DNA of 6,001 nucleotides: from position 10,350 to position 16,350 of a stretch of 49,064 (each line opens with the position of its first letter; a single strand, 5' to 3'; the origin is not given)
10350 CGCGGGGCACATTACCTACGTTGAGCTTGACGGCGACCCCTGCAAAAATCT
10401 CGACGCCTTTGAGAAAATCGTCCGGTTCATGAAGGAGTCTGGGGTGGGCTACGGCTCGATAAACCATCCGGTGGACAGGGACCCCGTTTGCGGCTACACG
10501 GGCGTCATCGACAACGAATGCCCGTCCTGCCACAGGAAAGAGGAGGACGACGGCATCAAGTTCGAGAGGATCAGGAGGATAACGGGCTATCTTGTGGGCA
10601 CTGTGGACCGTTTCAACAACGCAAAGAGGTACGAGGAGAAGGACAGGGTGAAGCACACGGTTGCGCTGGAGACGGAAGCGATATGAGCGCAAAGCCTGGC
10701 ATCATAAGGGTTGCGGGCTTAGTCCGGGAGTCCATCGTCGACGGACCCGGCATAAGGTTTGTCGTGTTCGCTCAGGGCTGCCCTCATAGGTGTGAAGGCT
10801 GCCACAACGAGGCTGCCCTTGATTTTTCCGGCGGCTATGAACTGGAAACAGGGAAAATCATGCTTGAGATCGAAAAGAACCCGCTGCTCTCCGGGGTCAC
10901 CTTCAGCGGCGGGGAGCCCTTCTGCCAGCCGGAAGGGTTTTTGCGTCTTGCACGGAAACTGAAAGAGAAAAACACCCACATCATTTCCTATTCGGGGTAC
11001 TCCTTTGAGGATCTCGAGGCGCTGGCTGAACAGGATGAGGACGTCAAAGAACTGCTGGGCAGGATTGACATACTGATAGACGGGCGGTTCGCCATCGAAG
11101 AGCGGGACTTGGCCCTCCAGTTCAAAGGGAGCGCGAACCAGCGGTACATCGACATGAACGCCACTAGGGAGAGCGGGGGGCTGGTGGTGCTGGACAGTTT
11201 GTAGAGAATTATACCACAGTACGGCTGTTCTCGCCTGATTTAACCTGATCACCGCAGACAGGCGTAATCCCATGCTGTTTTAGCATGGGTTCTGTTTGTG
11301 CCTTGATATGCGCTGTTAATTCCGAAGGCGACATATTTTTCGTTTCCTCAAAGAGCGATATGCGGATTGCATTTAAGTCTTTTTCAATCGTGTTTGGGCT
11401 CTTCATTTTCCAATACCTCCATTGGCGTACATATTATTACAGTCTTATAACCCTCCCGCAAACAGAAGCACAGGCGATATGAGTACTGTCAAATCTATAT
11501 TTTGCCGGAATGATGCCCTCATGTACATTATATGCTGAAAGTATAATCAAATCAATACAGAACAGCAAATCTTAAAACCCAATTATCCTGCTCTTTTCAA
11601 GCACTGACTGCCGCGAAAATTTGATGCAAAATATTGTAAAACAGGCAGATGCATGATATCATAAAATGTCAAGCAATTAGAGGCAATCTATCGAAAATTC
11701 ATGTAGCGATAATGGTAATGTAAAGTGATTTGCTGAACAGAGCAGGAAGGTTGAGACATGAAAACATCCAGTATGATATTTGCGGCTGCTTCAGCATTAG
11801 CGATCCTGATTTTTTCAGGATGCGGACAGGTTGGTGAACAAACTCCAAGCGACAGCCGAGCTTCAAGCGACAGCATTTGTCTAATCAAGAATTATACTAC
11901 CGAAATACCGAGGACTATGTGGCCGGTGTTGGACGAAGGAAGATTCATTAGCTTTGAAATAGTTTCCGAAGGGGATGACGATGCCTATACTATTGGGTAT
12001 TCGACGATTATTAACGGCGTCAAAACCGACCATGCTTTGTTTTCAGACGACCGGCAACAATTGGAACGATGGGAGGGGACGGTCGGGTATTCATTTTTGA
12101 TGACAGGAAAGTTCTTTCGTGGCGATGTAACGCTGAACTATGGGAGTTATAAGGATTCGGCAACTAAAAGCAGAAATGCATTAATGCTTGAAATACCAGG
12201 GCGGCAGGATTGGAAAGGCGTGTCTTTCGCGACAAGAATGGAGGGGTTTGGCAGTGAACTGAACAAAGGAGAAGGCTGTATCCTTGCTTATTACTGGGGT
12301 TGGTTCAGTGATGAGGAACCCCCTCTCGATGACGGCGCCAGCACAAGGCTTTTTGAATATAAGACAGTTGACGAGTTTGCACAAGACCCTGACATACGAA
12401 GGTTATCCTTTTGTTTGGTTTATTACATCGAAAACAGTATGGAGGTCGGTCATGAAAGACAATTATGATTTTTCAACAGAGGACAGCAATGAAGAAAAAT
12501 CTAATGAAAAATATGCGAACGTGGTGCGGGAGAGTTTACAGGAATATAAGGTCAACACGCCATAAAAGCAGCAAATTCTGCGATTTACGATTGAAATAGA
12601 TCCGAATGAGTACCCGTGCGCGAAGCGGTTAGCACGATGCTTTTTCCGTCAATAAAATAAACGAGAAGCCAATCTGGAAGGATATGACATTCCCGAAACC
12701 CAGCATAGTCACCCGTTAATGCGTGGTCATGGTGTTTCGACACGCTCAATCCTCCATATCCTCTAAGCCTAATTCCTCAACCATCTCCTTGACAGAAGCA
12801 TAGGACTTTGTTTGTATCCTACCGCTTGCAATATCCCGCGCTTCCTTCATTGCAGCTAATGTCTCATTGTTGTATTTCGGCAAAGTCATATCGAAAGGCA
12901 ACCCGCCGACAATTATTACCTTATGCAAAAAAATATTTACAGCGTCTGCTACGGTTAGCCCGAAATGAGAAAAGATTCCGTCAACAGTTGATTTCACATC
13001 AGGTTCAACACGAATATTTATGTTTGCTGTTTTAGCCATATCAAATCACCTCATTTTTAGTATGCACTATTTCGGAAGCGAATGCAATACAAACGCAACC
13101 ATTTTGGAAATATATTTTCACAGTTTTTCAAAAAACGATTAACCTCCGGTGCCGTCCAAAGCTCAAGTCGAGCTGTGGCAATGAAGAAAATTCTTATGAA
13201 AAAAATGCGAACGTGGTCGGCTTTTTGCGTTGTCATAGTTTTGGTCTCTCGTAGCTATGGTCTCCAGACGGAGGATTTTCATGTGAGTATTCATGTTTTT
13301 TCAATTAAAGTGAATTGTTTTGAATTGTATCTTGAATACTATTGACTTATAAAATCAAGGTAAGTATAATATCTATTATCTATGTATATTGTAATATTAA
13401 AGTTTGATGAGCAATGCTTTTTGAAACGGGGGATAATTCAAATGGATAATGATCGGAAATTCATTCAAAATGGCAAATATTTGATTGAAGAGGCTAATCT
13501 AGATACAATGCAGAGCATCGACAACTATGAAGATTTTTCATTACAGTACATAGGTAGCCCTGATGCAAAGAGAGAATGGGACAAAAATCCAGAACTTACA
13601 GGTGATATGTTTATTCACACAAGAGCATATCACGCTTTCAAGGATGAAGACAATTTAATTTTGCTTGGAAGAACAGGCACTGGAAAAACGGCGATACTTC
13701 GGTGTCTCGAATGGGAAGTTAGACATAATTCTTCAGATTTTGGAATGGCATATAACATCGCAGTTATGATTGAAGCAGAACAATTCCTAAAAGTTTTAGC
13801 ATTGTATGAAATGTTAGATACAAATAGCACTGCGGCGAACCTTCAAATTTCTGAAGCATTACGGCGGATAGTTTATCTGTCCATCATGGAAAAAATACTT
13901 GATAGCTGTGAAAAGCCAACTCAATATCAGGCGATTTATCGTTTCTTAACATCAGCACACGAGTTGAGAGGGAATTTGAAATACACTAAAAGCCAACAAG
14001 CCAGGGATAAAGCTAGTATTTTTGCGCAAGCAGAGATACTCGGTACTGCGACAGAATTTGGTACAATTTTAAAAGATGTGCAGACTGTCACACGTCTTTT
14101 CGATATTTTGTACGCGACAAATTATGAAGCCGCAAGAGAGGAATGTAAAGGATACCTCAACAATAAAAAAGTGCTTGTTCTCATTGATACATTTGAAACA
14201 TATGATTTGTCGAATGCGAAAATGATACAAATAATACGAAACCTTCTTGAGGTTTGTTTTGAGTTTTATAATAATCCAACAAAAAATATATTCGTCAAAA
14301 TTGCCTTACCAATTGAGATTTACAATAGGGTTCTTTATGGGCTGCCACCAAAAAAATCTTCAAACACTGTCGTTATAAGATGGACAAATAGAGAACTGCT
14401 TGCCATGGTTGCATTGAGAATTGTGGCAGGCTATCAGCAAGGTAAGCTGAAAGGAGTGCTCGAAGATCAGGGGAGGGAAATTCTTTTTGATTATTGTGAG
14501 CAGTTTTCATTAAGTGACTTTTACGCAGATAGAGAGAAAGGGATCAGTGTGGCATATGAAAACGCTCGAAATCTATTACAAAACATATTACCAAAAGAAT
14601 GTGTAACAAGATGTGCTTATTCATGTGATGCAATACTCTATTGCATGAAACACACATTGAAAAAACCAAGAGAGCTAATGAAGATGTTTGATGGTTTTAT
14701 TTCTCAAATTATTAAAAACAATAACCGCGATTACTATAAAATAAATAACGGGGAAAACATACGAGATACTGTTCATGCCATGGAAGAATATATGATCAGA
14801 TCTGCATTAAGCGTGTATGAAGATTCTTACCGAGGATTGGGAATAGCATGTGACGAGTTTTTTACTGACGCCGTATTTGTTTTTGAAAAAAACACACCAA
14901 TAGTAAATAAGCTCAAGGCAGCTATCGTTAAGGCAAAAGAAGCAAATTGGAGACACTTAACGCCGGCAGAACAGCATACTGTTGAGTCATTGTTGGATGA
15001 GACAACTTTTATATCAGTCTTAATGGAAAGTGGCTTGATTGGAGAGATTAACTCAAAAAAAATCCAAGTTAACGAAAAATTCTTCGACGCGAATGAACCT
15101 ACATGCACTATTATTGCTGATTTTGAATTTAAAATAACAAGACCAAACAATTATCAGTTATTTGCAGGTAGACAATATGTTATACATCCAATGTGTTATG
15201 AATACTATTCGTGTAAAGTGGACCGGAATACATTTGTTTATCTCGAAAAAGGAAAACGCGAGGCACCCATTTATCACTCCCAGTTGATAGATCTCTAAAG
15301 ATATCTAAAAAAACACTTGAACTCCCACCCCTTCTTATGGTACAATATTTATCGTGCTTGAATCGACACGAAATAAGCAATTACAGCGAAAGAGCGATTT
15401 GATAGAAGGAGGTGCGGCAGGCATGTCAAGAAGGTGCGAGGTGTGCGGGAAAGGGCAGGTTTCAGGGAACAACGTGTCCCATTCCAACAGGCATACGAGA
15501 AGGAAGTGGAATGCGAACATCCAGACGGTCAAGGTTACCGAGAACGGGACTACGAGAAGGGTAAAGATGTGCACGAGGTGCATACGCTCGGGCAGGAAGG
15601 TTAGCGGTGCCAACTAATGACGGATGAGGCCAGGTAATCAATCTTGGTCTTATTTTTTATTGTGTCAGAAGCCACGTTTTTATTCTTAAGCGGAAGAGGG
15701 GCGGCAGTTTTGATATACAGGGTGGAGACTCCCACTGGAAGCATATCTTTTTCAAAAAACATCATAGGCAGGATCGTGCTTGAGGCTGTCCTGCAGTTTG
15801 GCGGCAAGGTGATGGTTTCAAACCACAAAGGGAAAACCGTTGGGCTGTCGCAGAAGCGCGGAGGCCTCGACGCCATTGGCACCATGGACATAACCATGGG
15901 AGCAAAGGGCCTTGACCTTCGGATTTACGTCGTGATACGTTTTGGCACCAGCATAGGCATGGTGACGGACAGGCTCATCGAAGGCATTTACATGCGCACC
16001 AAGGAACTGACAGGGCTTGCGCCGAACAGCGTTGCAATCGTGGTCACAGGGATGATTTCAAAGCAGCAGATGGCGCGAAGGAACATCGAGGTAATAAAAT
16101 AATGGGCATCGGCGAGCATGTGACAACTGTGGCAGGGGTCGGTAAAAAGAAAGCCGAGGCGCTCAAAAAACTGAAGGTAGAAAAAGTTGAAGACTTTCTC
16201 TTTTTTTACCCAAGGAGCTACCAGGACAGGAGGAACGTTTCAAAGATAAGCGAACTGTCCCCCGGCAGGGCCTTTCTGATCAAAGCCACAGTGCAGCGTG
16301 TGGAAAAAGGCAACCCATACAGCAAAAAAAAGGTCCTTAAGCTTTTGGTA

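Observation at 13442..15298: Orphan 618-638 aa P-loop NTPase with Cys-rich C-terminus: candidate single-gene anti-phage or abortive-infection ATPase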

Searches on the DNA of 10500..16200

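Call 81: search_rna_families(source=window, start=10500, end=16200, threshold=evalue, max_evalue=1)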
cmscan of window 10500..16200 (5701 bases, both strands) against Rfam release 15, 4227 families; matches with E-value up to 1: 0.
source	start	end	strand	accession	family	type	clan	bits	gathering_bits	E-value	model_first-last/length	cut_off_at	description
